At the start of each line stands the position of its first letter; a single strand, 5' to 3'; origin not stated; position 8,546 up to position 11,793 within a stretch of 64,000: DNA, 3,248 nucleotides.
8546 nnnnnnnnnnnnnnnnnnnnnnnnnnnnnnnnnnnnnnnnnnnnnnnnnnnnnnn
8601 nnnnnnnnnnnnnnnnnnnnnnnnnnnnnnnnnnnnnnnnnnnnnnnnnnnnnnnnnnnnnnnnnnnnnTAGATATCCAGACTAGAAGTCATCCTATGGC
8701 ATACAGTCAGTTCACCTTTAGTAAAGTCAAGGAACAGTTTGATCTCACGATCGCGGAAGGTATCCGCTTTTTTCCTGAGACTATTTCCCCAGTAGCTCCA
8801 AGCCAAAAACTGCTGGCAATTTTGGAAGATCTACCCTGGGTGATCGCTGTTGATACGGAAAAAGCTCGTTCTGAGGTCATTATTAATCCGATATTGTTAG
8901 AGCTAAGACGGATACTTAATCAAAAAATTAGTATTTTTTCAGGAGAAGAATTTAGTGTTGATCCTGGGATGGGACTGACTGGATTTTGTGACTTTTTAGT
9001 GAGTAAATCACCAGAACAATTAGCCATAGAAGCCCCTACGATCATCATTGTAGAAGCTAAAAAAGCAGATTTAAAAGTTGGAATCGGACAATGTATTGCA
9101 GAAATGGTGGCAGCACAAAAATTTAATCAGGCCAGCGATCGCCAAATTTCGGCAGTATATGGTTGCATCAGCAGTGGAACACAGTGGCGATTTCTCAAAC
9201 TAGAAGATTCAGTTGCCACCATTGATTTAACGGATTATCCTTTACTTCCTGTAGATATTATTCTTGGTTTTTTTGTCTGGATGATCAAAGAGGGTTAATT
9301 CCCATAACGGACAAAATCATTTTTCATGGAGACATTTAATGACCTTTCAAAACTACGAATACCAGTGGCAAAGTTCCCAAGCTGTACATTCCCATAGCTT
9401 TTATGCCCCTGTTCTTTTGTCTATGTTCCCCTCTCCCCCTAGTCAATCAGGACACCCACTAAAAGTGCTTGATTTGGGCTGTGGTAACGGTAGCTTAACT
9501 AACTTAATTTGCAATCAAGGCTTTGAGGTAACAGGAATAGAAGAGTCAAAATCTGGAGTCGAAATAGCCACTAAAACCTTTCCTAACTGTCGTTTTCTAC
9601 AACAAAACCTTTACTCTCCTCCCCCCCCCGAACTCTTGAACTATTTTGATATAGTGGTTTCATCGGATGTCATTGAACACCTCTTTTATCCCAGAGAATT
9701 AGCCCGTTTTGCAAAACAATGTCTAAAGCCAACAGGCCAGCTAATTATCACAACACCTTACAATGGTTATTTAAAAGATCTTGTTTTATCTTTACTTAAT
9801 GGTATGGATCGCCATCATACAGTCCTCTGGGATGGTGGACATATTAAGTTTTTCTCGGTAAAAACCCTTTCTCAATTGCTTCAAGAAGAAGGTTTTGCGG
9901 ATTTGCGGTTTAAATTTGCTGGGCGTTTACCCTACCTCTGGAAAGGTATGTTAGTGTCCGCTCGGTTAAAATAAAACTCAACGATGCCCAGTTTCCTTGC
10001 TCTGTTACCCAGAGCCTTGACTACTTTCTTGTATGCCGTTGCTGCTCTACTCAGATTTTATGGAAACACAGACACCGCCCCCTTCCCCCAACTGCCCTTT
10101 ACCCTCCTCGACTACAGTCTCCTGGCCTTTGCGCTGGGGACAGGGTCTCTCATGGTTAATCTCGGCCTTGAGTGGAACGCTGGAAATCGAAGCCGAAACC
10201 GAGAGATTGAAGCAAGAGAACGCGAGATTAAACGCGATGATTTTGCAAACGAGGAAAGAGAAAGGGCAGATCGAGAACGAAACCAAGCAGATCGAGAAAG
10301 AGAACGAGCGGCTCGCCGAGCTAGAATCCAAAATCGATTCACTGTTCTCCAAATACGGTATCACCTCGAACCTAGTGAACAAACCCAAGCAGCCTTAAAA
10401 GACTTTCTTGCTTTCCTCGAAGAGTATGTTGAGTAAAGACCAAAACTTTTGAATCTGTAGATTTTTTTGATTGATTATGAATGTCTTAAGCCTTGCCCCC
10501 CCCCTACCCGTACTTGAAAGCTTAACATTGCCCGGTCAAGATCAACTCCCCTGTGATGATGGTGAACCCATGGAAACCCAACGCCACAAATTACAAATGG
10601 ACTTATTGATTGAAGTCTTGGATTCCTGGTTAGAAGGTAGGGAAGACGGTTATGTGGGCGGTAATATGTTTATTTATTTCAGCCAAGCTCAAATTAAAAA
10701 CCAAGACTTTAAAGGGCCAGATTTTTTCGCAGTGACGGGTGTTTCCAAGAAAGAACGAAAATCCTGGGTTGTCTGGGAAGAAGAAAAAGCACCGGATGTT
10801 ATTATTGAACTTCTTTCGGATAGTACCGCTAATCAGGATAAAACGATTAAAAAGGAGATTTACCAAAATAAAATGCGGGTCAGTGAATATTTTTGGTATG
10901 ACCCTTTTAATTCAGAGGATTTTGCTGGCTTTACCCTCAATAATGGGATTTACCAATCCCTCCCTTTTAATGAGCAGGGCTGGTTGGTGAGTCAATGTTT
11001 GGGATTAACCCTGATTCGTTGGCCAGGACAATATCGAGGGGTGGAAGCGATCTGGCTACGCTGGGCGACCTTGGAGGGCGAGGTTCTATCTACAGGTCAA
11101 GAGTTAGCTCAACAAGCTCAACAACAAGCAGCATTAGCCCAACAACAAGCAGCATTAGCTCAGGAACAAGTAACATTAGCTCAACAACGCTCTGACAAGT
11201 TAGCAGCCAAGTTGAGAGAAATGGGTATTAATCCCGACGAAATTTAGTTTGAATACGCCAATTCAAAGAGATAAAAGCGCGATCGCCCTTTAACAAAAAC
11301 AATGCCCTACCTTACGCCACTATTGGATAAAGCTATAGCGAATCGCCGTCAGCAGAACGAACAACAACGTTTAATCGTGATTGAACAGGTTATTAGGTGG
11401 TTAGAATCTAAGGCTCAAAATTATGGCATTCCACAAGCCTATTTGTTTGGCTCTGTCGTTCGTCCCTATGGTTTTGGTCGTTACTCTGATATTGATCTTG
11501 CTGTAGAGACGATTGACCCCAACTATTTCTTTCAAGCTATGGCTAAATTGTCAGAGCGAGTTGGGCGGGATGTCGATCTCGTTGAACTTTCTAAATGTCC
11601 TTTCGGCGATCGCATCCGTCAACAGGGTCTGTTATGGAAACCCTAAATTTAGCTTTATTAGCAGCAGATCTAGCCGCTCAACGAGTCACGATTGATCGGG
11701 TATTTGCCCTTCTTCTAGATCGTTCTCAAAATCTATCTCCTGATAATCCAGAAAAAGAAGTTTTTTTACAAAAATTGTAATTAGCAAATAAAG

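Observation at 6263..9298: Three paralogous PD-(D/E)xK-like genes bracketing a glycosyltransferase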

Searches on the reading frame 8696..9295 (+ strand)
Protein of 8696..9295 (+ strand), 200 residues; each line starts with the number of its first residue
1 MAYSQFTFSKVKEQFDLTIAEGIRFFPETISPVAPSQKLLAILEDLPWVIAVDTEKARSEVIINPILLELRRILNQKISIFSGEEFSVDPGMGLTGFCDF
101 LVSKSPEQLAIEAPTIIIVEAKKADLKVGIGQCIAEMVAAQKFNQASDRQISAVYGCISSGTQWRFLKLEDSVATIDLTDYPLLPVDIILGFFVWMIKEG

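Call 4: search_protein_families(library=pfam, proteins=[window:8696-9295:+], max_evalue=1)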
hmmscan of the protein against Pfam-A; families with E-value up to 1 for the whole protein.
window:8696-9295:+ (200 aa): 0 families

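Call 5: search_protein_families(library=ncbifam, proteins=[window:8696-9295:+], max_evalue=1)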
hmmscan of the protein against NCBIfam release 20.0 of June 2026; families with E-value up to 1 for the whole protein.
window:8696-9295:+ (200 aa): 1 family
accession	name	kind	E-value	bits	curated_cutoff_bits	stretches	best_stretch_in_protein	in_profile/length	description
NF047973.1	CtxProtCheTAlpha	equivalog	0.063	13.3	200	1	75-147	53-124/130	chemotaxis protein CheT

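Call 6: find_homologous_proteins(query=window:8696-9295:+, max_evalue=0.001)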
Query window:8696-9295:+ (200 aa): 7907 proteins with E <= 0.001 among 8000 candidates; the best 120 are listed.
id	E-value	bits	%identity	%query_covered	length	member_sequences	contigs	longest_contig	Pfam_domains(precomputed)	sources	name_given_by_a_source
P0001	1.4e-118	412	95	100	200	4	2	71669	-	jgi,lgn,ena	jgi:hypothetical protein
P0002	9.4e-111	386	86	100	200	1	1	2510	-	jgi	jgi:hypothetical protein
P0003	9.6e-111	386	86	100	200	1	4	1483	-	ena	-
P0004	1.1e-110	386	87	100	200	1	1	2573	-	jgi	jgi:hypothetical protein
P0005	3.3e-110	384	85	100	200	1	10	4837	-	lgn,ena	-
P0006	7.7e-110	383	85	100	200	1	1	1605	-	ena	-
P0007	1.2e-109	382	85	100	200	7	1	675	-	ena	-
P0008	1.7e-109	382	85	100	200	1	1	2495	-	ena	-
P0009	2.5e-109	381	85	100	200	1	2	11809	-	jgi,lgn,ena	jgi:hypothetical protein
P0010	2.8e-109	381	86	100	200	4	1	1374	-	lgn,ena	-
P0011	2.9e-109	381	85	100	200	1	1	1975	-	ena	-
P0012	3.9e-109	381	85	100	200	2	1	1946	-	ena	-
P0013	5.9e-109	380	85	100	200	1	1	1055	-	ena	-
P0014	7.1e-109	380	84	100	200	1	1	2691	-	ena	-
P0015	7.1e-109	380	84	100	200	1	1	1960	-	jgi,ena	-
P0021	1.1e-105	370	82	100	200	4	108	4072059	-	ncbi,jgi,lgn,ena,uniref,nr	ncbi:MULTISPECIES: hypothetical protein [Cylindrospermopsis]|jgi:hypothetical protein|uniref:Restric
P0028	5.2e-91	322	70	99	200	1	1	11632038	-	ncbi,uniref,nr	ncbi:hypothetical protein WA1_14395 [Scytonema hofmannii PCC 7110]|uniref:Restriction endonuclease s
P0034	2.0e-90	320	71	100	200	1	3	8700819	-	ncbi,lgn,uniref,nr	ncbi:hypothetical protein NIES37_07800 [Tolypothrix tenuis PCC 7101]|uniref:Type I restriction enzym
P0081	2.7e-88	313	70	99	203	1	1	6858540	-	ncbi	ncbi:MAG: hypothetical protein U7127_06015 [Phormidium sp.]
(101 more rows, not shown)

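Call 8: search_protein_families(library=padloc, proteins=[window:8696-9295:+], max_evalue=1)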
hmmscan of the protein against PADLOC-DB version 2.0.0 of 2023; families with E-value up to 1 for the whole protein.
window:8696-9295:+ (200 aa): 1 family
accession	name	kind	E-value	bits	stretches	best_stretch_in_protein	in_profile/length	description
PDLC01472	PD_DExK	-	8.6e-50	166.4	1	54-199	2-142/146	"CAS-I,CAS-II,CAS-III,CAS-IV,CAS-V,CAS-VI; associated"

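Call 9: search_protein_families(library=phrogs, proteins=[window:8696-9295:+], max_evalue=1)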
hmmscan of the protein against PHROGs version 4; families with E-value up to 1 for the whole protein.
window:8696-9295:+ (200 aa): 2 families
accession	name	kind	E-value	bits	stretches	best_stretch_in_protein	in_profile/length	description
phrog_22491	-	unknown function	0.15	13.3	1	93-143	54-104/113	-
phrog_13931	-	unknown function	0.2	12.9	1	86-102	22-36/47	-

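Call 17: find_encoding_contigs(protein=P0021, flank=8000, max_places=3)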
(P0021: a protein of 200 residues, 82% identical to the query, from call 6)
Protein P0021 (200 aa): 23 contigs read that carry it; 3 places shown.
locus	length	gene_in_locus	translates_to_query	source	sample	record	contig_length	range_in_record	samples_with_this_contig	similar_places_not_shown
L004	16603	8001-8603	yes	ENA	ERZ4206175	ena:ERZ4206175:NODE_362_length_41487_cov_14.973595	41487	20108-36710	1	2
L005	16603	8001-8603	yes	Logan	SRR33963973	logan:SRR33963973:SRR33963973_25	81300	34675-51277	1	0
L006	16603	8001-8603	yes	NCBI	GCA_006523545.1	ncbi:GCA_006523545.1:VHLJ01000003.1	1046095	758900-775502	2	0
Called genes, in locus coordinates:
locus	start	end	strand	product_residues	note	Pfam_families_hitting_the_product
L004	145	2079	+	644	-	PF00512:HisKA, PF02518:HATPase_c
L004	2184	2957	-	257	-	PF25087:GMPPB_C (faint), PF00132:Hexapep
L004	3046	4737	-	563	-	PF11832:DUF3352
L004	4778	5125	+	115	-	PF00581:Rhodanese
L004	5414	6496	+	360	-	PF01628:HrcA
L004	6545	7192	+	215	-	-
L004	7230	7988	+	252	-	PF03291:mRNA_G-N7_MeTrfase (weak), PF13489:Methyltransf_23, PF05175:MTS (weak), PF13847:Methyltransf_31, PF08241:Methyltransf_11, PF08242:Methyltransf_12, PF13649:Methyltransf_25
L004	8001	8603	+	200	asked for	-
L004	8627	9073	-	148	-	PF01724:DUF29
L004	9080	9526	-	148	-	PF03364:Polyketide_cyc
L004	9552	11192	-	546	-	PF19864:Radical_SAM_N2, PF04055:Radical_SAM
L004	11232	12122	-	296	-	PF12146:Hydrolase_4, PF00561:Abhydrolase_1, PF12697:Abhydrolase_6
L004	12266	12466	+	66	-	-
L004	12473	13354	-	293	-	PF12146:Hydrolase_4, PF00561:Abhydrolase_1, PF12697:Abhydrolase_6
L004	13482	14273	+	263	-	PF00696:AA_kinase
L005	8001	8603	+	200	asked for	-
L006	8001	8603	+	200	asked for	-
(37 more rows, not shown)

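Call 47: find_encoding_contigs(protein=P0001, flank=8000, max_places=3)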
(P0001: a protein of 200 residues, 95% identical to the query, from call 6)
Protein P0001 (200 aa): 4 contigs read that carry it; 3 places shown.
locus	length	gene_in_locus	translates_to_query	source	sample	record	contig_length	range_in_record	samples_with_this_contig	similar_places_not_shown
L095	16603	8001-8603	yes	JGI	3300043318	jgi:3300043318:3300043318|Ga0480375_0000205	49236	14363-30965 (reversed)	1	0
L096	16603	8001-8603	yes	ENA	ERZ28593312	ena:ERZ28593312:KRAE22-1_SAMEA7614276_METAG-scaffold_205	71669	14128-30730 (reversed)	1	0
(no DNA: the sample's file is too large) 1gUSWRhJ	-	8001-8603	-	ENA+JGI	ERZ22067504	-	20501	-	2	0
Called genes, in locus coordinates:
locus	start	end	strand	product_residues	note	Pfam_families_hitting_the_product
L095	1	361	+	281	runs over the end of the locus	PF03269:DUF268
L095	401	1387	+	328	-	-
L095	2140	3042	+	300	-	PF04932:Wzy_C (faint)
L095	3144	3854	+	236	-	PF13489:Methyltransf_23, PF07021:MetW (weak), PF13847:Methyltransf_31, PF08241:Methyltransf_11, PF08242:Methyltransf_12, PF13649:Methyltransf_25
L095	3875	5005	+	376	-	PF20706:GT4-conflict, PF00534:Glycos_transf_1, PF13692:Glyco_trans_1_4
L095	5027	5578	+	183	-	PF05685:Uma2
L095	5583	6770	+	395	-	PF13439:Glyco_transf_4, PF13579:Glyco_trans_4_4, PF00534:Glycos_transf_1, PF20706:GT4-conflict, PF13692:Glyco_trans_1_4, PF13524:Glyco_trans_1_2 (weak)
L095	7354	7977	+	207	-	-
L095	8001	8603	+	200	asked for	-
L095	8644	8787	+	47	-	-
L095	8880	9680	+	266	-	PF05575:V_cholerae_RfbT (faint), PF05050:Methyltransf_21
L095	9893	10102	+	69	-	-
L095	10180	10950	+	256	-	PF05685:Uma2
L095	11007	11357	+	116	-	PF18765:Polbeta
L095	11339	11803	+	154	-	PF20797:HepT-like_2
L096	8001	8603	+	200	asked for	-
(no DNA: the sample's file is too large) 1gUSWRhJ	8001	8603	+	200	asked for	-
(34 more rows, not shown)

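Call 72: find_encoding_contigs(protein=P0034, flank=6000, max_places=1)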
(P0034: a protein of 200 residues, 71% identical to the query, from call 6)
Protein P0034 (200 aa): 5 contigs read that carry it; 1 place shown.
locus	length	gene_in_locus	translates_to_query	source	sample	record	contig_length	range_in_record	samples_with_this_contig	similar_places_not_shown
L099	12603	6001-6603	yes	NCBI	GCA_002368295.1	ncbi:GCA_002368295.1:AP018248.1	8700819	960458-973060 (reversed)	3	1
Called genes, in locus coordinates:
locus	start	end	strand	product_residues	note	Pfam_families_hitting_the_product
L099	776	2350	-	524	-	PF02517:Rce1-like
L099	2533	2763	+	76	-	-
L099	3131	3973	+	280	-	PF01145:Band_7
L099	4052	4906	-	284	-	PF00809:Pterin_bind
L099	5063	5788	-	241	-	PF00121:TIM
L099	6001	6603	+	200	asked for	-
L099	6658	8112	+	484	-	PF03193:RsgA_GTPase (faint), PF00009:GTP_EFTU, PF00350:Dynamin_N (weak), PF01926:MMR_HSR1, PF02421:FeoB_N (faint), PF04548:AIG1 (faint), PF00350:Dynamin_N (weak), PF05128:DUF697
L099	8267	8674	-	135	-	PF01797:Y1_Tnp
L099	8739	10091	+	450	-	PF01385:OrfB_IS605, PF07282:Cas12f1-like_TNB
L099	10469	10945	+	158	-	PF20472:PDDEXK_11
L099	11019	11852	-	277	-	PF02086:MethyltransfD12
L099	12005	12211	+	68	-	PF05421:DUF751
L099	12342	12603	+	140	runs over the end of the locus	PF02033:RBFA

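Call 73: find_encoding_contigs(protein=P0028, flank=6000, max_places=1)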
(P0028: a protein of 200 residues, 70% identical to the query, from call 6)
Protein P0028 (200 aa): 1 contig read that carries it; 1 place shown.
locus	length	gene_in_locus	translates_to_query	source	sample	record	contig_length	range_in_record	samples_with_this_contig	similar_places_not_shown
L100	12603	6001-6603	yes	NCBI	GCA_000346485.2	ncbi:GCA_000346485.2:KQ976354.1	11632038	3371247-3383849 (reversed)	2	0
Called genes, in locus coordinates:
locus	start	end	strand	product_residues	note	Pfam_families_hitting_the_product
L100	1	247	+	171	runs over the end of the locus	PF13302:Acetyltransf_3, PF00583:Acetyltransf_1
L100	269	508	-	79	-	-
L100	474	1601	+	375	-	-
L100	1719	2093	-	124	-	PF21826:DUF6887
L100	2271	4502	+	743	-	PF00069:Pkinase, PF07714:PK_Tyr_Ser-Thr, PF23381:Beta-prop_IFT122_1st, PF24105:Beta-prop_CAF1B_HIR1, PF25172:Beta-prop_WDR3_2nd, PF25174:Beta-prop_THOC3, PF00400:WD40, PF23098:Beta-prop_NOL10_N, +91 more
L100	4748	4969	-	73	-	-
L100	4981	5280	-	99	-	-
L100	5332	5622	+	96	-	-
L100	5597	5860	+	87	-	PF06769:YoeB_toxin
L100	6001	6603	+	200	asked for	-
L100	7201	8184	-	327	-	-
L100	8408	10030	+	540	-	PF14104:DUF4277, PF01609:DDE_Tnp_1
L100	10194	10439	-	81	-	-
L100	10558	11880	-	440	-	-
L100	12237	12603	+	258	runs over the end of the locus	PF00106:adh_short, PF01370:Epimerase, PF02719:Polysacc_synt_2 (weak), PF03435:Sacchrp_dh_NADP (weak), PF08659:KR, PF13460:NAD_binding_10 (weak), PF13561:adh_short_C2, PF16363:GDP_Man_Dehyd (faint)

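Call 74: find_encoding_contigs(protein=P0081, flank=6000, max_places=1)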
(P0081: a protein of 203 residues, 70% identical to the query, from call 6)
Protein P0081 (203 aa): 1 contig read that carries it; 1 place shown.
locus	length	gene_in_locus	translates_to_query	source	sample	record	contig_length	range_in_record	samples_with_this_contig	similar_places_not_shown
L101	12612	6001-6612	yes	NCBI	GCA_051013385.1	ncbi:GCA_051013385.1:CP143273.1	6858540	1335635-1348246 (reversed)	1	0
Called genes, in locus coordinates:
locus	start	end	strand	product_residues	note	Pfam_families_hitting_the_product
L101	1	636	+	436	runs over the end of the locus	PF22807:TrAA12, PF23500:DUF7133 (weak), PF07995:GSDH, PF23500:DUF7133, PF22807:TrAA12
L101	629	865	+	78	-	-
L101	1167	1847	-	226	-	PF04970:LRAT, PF04012:PspA_IM30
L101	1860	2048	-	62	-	-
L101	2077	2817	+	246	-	PF00578:AhpC-TSA, PF08534:Redoxin, PF00462:Glutaredoxin, PF13417:GST_N_3, PF13409:GST_N_2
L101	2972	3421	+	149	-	-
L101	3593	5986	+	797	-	PF24807:WD40_CDC20-Fz, PF24782:WD40_MABP1-WDR62_2nd, PF24817:WD40_WDHD1_1st, PF23381:Beta-prop_IFT122_1st, PF25173:Beta-prop_WDR3_1st, PF25174:Beta-prop_THOC3, PF25391:WD40_Gbeta, PF00400:WD40, +74 more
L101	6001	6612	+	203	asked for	-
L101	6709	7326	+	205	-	PF00111:Fer2, PF01799:Fer2_2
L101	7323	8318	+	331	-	PF00941:FAD_binding_5, PF03450:CO_deh_flav_C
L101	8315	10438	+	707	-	PF01315:Ald_Xan_dh_C, PF02738:MoCoBD_1, PF20256:MoCoBD_2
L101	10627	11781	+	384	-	PF02625:XdhC_CoxI, PF13478:XdhC_C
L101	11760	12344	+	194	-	PF12804:NTP_transf_3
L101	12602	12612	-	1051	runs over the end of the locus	PF19991:HMA_2 (weak), PF00122:E1-E2_ATPase, PF00702:Hydrolase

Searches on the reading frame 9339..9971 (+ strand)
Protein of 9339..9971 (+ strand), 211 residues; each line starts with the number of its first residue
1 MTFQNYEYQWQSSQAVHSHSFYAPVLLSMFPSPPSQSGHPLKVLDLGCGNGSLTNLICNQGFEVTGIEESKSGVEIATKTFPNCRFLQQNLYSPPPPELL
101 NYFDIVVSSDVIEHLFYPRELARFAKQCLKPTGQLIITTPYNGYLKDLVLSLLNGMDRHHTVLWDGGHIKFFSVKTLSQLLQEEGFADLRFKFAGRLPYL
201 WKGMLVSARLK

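Call 4: search_protein_families(library=pfam, proteins=[window:9339-9971:+], max_evalue=1)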
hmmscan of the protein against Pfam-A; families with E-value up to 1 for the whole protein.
window:9339-9971:+ (211 aa): 19 families
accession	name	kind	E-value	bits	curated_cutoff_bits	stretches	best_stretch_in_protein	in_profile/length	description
PF13489.12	Methyltransf_23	-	1.3e-22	80.7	27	1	38-188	21-161/164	Methyltransferase domain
PF08241.18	Methyltransf_11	-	3.1e-15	57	21.2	1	44-137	1-95/95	Methyltransferase domain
PF08242.18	Methyltransf_12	-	1e-13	52.2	30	1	44-135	1-98/98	Methyltransferase domain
PF13847.12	Methyltransf_31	-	1.4e-13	51.2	27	1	41-141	5-113/145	Methyltransferase domain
PF13649.12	Methyltransf_25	-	5.1e-13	50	27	1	43-133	1-97/97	Methyltransferase domain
PF07021.18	MetW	-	1.3e-07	31.9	21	1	42-183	16-157/193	Methionine biosynthesis protein MetW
PF05175.20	MTS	-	2.8e-06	27.5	23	1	25-138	22-139/170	Methyltransferase small domain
PF03848.20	TehB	-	0.00012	22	20.4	1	39-115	30-108/193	Tellurite resistance protein TehB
PF05219.18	DREV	-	0.00053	19.6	26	1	37-205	92-249/265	DREV methyltransferase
PF02353.26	CMAS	-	0.00082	19.2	27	1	42-138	65-165/273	Mycolic acid cyclopropane synthetase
PF01728.25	FtsJ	-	0.002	18.5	24.1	1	42-108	24-97/181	FtsJ-like methyltransferase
PF08003.17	Methyltransf_9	-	0.0071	15.8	23.8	1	42-141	118-221/315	Protein of unknown function (DUF1698)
PF13679.12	Methyltransf_32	-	0.016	15.7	27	1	35-81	21-73/143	Methyltransferase domain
PF05724.17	TPMT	-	0.024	14.8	26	1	4-77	4-75/218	Thiopurine S-methyltransferase (TPMT)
PF07757.19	AdoMet_MTase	-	0.028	15.1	27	1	37-71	59-93/115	Predicted AdoMet-dependent methyltransferase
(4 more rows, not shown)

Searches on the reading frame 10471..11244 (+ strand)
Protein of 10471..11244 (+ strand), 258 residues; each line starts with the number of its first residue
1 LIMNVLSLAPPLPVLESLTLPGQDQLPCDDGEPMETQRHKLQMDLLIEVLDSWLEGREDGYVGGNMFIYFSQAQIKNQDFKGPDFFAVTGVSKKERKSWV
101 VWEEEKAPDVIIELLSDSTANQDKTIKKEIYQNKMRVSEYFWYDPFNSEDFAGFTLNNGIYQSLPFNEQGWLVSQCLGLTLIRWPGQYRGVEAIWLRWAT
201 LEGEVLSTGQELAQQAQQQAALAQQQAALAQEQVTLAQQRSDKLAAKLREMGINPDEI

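Call 4: search_protein_families(library=pfam, proteins=[window:10471-11244:+], max_evalue=1)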
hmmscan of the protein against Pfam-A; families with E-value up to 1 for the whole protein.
window:10471-11244:+ (258 aa): 2 families
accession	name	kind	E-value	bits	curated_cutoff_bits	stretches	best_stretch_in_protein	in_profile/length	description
PF05685.18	Uma2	-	4.3e-22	78.8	27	1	33-179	27-164/172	Putative restriction endonuclease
PF01520.23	Amidase_3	-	0.24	11.9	27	1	91-135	123-164/174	N-acetylmuramoyl-L-alanine amidase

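Call 5: search_protein_families(library=ncbifam, proteins=[window:10471-11244:+], max_evalue=1)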
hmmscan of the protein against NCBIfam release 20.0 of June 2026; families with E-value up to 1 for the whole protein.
window:10471-11244:+ (258 aa): 0 families

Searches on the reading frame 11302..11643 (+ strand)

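Call 59: search_protein_families(library=pfam, proteins=[window:11302-11643:+], max_evalue=0.1)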
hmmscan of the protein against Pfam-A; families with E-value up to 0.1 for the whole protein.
window:11302-11643:+ (114 aa): 3 families
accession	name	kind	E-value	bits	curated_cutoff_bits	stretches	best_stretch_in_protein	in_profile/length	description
PF18765.7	Polbeta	-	7.4e-09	36.1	26.9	1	37-100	6-73/93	Polymerase beta, Nucleotidyltransferase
PF01909.29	NTP_transf_2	-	5.1e-05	24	21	1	40-104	11-82/93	Nucleotidyltransferase domain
PF20459.4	DUF6712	-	0.097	13.1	25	0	7-41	74-108/121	Family of unknown function (DUF6712)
